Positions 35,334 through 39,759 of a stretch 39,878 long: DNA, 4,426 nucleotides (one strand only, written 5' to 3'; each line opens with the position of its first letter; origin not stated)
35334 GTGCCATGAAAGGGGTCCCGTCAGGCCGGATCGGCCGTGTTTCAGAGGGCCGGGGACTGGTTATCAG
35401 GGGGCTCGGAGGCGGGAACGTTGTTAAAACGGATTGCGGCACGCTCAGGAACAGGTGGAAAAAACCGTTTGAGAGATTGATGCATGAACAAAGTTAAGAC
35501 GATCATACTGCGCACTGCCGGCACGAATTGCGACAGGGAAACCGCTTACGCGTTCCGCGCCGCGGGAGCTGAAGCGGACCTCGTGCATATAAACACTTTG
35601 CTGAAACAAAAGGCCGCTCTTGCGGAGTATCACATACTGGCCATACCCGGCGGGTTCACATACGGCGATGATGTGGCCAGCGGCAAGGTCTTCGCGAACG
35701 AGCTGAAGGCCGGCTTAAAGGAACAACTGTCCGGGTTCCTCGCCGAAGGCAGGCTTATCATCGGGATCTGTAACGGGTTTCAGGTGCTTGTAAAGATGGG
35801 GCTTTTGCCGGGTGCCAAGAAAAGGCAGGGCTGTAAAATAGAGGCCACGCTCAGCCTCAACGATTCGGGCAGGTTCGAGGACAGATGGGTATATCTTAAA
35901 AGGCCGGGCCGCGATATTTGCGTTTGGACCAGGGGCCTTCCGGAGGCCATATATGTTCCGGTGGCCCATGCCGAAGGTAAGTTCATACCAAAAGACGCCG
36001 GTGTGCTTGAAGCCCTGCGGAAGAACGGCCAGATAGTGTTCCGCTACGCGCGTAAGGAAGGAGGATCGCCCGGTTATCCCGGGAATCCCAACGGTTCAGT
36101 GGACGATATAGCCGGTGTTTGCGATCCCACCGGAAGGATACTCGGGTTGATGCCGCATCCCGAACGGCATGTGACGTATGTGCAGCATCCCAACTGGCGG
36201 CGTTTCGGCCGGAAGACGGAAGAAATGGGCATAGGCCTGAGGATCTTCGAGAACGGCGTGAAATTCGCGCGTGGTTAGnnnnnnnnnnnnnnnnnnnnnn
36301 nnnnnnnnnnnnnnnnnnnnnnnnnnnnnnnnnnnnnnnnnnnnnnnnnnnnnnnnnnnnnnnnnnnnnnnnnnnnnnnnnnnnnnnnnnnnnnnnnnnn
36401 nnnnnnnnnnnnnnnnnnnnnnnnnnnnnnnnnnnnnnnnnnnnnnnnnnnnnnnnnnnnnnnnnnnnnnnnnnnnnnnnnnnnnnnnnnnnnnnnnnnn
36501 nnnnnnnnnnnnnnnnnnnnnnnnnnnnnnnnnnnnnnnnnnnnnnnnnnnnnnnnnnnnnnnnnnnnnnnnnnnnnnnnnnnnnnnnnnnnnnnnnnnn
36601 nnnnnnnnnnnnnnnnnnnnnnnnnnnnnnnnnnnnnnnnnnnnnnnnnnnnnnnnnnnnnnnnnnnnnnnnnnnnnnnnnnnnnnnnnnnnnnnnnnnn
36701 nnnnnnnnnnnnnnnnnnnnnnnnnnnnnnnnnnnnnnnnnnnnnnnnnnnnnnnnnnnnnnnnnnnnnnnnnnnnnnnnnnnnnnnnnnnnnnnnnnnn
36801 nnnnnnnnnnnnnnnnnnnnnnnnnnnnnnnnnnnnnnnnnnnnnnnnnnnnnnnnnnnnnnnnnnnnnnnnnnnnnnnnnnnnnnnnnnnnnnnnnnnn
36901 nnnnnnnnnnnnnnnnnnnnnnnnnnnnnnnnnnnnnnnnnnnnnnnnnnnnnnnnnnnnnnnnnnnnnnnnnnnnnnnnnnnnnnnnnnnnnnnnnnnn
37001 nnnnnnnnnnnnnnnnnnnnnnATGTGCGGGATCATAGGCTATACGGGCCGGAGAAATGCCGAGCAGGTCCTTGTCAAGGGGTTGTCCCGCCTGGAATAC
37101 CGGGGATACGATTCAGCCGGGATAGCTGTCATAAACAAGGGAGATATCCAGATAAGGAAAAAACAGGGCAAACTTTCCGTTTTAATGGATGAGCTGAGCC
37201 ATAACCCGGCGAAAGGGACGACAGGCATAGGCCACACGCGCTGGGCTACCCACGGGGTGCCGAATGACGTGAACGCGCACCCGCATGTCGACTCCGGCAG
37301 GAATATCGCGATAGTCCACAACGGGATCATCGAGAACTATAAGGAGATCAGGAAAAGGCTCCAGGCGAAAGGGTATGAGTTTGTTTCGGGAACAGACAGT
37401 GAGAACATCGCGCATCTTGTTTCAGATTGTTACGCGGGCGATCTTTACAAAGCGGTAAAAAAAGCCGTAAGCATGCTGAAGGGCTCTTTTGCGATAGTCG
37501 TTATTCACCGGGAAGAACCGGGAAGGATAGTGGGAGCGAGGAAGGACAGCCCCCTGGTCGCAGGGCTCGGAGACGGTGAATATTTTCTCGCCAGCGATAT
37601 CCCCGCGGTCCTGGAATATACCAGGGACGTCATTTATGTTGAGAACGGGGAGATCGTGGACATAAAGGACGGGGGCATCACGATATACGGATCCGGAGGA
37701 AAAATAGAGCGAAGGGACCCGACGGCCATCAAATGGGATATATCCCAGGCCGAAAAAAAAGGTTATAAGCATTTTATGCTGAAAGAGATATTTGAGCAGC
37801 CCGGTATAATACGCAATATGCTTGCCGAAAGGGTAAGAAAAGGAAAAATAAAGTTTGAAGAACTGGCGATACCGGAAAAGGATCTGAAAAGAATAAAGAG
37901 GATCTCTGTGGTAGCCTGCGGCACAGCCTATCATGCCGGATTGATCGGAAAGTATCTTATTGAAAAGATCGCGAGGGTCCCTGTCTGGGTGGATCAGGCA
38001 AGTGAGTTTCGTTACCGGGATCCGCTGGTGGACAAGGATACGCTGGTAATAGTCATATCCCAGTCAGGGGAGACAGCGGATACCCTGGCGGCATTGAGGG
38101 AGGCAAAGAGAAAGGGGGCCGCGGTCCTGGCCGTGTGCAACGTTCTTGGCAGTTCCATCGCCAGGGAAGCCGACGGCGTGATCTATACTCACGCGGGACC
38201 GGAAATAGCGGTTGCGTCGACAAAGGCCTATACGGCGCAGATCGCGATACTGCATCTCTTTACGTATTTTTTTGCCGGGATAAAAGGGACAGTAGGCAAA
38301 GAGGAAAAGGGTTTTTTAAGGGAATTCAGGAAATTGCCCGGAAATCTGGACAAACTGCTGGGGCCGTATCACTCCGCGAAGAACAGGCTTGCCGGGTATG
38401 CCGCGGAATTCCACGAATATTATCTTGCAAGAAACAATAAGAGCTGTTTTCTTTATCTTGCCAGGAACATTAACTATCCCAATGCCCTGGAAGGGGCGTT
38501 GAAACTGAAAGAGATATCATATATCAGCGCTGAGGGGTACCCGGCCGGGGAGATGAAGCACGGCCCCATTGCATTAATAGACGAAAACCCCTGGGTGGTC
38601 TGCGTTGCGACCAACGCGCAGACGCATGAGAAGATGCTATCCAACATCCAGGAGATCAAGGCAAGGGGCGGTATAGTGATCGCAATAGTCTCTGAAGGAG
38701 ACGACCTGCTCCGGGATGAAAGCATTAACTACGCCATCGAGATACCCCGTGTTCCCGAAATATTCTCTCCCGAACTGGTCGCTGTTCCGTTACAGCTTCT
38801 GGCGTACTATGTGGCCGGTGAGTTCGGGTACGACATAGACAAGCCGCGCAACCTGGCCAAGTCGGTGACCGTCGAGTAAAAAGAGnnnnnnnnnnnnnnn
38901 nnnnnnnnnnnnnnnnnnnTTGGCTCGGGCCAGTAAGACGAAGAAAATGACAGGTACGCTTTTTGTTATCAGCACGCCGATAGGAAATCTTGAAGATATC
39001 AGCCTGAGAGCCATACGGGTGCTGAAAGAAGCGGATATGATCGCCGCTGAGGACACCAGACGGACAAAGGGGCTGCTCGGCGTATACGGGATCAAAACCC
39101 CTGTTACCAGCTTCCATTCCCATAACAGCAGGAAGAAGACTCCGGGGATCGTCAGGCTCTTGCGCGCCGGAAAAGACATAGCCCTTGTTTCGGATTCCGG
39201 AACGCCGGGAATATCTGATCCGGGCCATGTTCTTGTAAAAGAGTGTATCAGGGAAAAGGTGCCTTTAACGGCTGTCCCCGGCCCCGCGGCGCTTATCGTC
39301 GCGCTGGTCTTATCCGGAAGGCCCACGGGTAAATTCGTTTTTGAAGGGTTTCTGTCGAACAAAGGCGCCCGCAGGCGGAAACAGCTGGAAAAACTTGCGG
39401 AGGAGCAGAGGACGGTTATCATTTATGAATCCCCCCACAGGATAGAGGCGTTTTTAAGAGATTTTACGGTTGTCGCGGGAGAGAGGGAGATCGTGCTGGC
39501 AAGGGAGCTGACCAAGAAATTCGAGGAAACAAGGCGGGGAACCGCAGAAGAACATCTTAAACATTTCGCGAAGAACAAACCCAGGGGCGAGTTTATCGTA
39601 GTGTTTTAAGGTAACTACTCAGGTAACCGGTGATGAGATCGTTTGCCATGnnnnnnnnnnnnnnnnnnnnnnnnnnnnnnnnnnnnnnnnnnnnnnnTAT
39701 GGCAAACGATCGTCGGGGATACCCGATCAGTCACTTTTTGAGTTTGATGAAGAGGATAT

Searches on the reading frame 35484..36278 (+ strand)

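Call 38: search_protein_families(library=pfam, proteins=[window:35484-36278:+], max_evalue=0.00001)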
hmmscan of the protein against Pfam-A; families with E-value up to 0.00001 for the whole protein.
window:35484-36278:+ (264 aa): 1 family
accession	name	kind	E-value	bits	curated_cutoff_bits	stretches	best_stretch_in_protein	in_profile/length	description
PF13507.12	GATase_5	-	2.2e-80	270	27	1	3-261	1-259/260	CobB/CobQ-like glutamine amidotransferase domain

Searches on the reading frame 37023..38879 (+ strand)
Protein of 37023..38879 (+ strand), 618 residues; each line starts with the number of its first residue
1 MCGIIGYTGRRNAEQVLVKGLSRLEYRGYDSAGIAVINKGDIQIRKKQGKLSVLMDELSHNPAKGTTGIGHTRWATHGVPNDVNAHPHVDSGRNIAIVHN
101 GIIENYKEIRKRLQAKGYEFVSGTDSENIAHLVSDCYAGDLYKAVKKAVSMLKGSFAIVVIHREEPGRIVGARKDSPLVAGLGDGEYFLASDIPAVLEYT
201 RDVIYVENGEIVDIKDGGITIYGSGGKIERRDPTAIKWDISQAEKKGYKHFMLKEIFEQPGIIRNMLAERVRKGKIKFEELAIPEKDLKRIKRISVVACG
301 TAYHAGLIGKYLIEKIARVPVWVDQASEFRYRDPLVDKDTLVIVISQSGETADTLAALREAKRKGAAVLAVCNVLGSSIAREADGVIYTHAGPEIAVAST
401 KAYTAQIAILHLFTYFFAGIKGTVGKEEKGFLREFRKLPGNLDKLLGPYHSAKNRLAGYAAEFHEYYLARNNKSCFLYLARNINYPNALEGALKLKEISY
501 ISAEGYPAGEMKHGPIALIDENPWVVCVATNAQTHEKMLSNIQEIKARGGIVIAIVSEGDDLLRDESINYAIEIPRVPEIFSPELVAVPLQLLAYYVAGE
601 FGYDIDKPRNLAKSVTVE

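Call 38: search_protein_families(library=pfam, proteins=[window:37023-38879:+], max_evalue=0.00001)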
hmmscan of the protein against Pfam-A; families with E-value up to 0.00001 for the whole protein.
window:37023-38879:+ (618 aa): 4 families
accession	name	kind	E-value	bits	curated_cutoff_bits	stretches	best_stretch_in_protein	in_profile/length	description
PF01380.27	SIS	-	3.4e-57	192.3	25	2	288-413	2-128/131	SIS domain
PF13522.11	GATase_6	-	8.6e-21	74.8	27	1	65-191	10-129/130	Glutamine amidotransferase domain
PF13537.11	GATase_7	-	6e-17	62.3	25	1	82-197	10-122/123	Glutamine amidotransferase domain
PF13230.11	GATase_4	-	8e-06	25.4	23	0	58-129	64-133/272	Glutamine amidotransferases class-II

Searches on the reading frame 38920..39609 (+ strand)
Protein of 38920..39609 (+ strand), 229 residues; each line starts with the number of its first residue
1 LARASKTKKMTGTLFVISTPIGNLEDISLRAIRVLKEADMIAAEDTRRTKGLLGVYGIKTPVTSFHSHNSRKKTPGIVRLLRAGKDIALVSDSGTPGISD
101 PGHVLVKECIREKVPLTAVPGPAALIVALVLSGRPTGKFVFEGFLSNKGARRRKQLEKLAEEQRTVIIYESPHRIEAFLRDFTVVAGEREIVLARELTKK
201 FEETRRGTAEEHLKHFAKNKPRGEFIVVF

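Call 38: search_protein_families(library=pfam, proteins=[window:38920-39609:+], max_evalue=0.00001)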
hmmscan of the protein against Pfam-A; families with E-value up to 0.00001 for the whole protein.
window:38920-39609:+ (229 aa): 1 family
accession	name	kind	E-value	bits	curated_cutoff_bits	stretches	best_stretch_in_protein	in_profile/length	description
PF00590.25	TP_methylase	-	5.4e-32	111.9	27.8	1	13-211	1-210/212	Tetrapyrrole (Corrin/Porphyrin) Methylases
